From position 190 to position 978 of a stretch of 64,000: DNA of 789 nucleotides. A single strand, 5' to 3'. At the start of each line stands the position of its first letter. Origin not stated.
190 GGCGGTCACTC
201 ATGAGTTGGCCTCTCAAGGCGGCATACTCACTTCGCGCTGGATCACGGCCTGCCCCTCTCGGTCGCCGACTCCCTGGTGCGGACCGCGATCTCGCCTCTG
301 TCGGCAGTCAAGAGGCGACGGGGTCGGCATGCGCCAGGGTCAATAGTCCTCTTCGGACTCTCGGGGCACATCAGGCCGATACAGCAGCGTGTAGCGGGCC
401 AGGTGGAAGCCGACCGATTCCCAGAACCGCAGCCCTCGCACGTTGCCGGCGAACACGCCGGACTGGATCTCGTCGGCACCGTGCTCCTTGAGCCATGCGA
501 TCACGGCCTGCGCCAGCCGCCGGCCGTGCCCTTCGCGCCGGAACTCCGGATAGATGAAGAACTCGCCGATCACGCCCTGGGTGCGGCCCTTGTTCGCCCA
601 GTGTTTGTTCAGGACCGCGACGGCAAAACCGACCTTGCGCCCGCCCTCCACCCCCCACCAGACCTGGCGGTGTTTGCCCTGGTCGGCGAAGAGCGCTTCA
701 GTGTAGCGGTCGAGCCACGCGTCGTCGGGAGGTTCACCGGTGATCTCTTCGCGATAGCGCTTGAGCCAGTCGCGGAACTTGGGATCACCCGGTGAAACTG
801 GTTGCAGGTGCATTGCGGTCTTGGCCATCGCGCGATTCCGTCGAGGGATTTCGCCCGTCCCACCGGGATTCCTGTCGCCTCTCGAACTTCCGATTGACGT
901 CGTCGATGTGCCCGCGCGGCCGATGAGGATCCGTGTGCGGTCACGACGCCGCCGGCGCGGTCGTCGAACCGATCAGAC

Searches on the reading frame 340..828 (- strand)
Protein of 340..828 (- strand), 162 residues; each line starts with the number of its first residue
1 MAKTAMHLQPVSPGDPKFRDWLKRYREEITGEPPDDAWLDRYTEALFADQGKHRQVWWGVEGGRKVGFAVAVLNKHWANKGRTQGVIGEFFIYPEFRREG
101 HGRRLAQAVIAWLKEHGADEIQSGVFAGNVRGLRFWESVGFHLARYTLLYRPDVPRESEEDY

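Call 3: search_protein_families(library=pfam, proteins=[window:340-828:-], max_evalue=1)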
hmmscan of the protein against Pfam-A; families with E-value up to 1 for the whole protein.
window:340-828:- (162 aa): 9 families
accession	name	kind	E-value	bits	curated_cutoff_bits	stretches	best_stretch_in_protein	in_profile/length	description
PF00583.31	Acetyltransf_1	-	3.6e-15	56.7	20.7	1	19-141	5-116/116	Acetyltransferase (GNAT) family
PF13508.13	Acetyltransf_7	-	2.5e-08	34.6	27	1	54-142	3-83/84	Acetyltransferase (GNAT) domain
PF13302.13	Acetyltransf_3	-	1.4e-07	32.8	25.4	1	9-142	5-138/138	Acetyltransferase (GNAT) domain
PF08445.16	FR47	-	9.4e-07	29.2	22.1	1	83-145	20-81/86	FR47-like protein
PF13673.13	Acetyltransf_10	-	4.3e-06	27.2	23.6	1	58-142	35-108/128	Acetyltransferase (GNAT) domain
PF13420.13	Acetyltransf_4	-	9.4e-05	22.9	24.3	1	74-145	68-138/155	Acetyltransferase (GNAT) domain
PF24553.2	Rv0428c_C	-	0.0033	17.5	27.2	1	32-142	108-216/224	Probable histone acetyltransferase Rv0428c C-terminal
PF14542.12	Acetyltransf_CG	-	0.089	13.4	30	1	86-117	26-57/80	GCN5-related N-acetyl-transferase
PF24453.1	DUF7569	-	0.18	12.3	27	0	18-33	41-56/70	Family of unknown function (DUF7569)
